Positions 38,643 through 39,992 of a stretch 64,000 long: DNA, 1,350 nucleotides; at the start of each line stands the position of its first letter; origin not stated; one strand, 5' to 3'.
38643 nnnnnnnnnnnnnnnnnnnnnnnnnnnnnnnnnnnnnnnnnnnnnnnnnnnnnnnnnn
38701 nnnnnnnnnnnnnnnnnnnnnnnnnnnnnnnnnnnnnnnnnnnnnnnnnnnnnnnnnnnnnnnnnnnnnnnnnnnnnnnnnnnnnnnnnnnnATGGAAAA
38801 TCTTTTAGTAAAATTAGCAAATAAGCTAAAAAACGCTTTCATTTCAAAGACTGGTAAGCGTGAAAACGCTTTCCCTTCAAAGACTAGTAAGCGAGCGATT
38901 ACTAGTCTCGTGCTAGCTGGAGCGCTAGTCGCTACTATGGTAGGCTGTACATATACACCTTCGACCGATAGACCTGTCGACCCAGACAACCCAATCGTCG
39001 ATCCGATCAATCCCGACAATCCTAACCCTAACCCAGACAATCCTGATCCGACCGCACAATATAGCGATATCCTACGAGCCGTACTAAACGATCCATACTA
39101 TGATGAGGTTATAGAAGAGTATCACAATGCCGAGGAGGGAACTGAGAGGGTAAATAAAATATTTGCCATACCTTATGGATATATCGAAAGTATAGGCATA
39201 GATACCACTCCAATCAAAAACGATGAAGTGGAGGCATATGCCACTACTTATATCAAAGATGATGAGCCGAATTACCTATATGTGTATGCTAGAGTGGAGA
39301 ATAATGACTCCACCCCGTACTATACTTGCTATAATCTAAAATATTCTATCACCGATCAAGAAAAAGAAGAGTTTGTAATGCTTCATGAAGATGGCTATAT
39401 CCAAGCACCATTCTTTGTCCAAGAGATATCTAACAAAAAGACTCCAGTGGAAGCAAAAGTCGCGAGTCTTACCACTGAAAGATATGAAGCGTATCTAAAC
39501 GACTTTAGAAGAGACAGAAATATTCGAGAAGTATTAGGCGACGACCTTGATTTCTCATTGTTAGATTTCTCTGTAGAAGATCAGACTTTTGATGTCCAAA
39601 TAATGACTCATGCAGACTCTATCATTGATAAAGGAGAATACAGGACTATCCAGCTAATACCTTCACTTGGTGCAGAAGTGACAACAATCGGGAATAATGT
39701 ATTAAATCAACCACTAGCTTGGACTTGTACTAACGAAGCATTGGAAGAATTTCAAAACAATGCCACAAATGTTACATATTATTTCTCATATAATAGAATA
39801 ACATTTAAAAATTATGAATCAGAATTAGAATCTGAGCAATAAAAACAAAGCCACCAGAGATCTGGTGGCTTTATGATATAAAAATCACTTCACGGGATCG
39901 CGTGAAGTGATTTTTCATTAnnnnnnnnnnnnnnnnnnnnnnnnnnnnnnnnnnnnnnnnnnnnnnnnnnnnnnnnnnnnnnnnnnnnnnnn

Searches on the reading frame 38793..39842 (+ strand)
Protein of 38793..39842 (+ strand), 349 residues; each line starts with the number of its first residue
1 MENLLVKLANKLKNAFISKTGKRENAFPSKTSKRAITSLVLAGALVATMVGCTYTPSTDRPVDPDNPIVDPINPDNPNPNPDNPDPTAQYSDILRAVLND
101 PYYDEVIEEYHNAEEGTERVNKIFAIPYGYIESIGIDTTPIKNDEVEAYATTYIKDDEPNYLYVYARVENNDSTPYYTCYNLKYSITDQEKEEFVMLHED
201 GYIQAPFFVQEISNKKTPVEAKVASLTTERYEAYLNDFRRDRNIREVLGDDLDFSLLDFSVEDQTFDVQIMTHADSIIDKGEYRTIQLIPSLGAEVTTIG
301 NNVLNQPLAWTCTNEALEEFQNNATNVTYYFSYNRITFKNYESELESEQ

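Call 50: search_protein_families(library=pfam, proteins=[window:38793-39842:+], max_evalue=0.001)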
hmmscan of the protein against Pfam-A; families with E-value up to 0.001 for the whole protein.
window:38793-39842:+ (349 aa): 0 families

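Call 53: find_homologous_proteins(query=window:38793-39842:+, max_evalue=1e-30)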
Query window:38793-39842:+ (349 aa): 19 proteins with E <= 1e-30 among 1506 candidates.
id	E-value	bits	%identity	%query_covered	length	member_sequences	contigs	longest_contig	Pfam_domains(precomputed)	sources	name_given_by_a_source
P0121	3.5e-216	735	94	100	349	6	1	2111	-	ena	-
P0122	2.1e-201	686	87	100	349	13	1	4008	-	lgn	-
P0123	4.7e-195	666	87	100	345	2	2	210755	-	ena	-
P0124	6.5e-190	649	84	100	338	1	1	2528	-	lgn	-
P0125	1.3e-187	641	83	100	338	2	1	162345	-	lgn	-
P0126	6.8e-185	632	82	100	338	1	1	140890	-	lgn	-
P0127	1.0e-182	625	81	100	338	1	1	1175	-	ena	-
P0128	1.5e-180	618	79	100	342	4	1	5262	-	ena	-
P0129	5.7e-167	573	76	100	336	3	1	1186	-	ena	-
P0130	3.2e-166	571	77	98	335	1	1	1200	-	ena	-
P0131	4.3e-166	570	80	91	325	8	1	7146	-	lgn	-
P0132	2.0e-146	506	71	91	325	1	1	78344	-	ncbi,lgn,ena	-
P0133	2.3e-118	413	74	72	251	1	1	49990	-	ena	-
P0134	6.9e-113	395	78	65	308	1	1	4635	PF01053.27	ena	-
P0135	4.3e-47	179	34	98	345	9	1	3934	-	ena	-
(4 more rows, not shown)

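Call 54: find_encoding_contigs(protein=P0132, flank=2500, max_places=4)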
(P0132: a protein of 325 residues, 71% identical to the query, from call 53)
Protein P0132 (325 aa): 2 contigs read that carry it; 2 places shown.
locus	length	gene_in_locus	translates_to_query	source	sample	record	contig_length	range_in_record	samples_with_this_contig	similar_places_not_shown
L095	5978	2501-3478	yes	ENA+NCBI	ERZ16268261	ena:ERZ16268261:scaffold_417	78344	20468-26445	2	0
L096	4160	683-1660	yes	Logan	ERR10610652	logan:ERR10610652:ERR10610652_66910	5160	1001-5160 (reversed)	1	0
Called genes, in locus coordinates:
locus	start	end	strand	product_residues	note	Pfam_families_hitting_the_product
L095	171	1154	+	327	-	PF03590:AsnA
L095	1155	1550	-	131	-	-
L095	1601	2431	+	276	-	PF00696:AA_kinase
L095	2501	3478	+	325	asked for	-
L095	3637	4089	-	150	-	PF09719:C_GCAxxG_C_C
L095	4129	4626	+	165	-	PF22624:AASDHPPT_N (weak), PF01648:ACPS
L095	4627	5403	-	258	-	PF00753:Lactamase_B (weak), PF13483:Lactamase_B_3, PF12706:Lactamase_B_2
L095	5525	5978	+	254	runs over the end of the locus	PF05857:TraX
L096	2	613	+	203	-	?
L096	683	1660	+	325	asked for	-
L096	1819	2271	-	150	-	PF09719:C_GCAxxG_C_C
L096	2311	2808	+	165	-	PF22624:AASDHPPT_N (weak), PF01648:ACPS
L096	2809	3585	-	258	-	PF00753:Lactamase_B (weak), PF13483:Lactamase_B_3, PF12706:Lactamase_B_2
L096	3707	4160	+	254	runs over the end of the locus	PF05857:TraX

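Call 55: find_encoding_contigs(protein=P0133, flank=2500, max_places=3)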
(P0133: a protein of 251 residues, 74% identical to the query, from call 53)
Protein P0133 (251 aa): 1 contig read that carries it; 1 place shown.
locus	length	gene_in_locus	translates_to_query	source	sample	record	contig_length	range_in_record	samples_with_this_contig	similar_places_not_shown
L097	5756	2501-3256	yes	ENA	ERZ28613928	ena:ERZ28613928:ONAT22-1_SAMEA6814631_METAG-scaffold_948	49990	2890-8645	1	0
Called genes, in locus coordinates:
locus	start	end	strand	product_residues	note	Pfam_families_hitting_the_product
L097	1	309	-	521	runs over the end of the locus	PF07804:HipA_C (weak)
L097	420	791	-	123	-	PF16320:Ribosomal_L12_N, PF00542:Ribosomal_L12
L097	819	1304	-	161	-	PF00466:Ribosomal_L10, PF27436:RL10_C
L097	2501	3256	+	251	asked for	-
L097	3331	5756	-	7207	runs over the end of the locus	-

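Call 56: find_encoding_contigs(protein=P0131, flank=2500, max_places=4)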
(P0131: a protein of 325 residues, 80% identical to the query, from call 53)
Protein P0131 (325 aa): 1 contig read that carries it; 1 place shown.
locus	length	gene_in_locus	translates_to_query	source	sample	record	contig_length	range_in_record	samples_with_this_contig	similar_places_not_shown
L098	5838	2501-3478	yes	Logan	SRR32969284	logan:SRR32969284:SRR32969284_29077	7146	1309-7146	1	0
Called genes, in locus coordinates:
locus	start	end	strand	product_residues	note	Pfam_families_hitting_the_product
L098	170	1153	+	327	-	PF03590:AsnA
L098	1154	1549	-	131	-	-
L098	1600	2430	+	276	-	PF00696:AA_kinase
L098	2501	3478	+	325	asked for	-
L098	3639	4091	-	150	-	PF09719:C_GCAxxG_C_C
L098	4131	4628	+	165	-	PF22624:AASDHPPT_N (weak), PF01648:ACPS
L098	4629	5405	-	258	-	PF00753:Lactamase_B (weak), PF13483:Lactamase_B_3, PF12706:Lactamase_B_2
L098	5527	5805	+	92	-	PF05857:TraX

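Call 57: find_encoding_contigs(protein=P0128, flank=2500, max_places=4)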
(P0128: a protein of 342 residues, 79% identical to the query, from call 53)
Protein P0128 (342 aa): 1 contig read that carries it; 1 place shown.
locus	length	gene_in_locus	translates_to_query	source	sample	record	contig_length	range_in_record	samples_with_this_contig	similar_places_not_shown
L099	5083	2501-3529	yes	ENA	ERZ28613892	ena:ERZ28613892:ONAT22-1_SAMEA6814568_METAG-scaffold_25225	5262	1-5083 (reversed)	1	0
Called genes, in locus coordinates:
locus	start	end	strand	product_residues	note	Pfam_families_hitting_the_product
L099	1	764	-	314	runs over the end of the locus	?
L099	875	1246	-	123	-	PF16320:Ribosomal_L12_N, PF00542:Ribosomal_L12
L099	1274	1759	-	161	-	PF00466:Ribosomal_L10, PF27436:RL10_C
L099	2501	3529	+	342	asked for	-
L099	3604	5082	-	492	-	?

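Call 71: find_encoding_contigs(protein=P0122, flank=2500, max_places=6)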
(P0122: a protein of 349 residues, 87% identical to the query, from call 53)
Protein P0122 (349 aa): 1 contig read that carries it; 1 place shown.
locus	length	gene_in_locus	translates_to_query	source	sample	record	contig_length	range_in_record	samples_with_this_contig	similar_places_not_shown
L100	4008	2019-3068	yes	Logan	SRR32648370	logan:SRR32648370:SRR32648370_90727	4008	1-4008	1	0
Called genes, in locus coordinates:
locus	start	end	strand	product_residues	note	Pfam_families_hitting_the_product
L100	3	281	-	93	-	?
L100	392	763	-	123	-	PF16320:Ribosomal_L12_N, PF00542:Ribosomal_L12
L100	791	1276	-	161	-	PF00466:Ribosomal_L10, PF27436:RL10_C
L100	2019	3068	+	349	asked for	-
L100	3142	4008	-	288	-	?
